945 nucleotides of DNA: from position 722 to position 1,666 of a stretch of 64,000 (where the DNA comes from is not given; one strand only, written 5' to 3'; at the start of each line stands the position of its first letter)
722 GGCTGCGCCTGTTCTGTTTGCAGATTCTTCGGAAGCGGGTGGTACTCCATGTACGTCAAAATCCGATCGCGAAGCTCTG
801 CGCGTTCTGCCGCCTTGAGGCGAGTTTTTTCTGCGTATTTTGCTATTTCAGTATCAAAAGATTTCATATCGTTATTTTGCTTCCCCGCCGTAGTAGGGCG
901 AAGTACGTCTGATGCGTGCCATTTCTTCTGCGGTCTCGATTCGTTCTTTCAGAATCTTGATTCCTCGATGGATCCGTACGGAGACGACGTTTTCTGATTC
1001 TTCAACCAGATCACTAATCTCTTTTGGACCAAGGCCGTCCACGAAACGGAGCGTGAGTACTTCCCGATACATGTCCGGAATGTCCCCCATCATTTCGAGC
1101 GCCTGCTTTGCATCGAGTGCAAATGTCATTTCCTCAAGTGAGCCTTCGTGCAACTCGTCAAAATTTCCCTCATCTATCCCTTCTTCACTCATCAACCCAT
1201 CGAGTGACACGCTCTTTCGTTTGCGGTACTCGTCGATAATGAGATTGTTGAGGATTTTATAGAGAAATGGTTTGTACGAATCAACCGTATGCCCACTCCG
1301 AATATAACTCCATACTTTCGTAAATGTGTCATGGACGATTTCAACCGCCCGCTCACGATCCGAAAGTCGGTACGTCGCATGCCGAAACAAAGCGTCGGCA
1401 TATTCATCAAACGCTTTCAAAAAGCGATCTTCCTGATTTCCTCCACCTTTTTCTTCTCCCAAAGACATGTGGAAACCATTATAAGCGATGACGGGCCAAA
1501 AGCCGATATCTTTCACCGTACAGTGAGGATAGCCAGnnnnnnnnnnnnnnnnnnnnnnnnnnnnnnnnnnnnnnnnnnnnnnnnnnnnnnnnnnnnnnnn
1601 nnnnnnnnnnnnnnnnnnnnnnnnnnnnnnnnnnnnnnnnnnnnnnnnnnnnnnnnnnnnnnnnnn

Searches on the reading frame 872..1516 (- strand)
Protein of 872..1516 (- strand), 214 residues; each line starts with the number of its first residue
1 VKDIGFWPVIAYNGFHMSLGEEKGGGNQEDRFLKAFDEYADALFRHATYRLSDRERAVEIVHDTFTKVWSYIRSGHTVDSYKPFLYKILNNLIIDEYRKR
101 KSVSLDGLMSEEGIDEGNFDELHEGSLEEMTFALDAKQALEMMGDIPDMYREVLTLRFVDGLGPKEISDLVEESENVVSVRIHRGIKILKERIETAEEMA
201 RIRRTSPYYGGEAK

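Call 56: find_encoding_contigs(protein=window:872-1516:-, flank=10000, max_places=1)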
Protein window:872-1516:- (214 aa): no gene with exactly this product is on record in the collection.
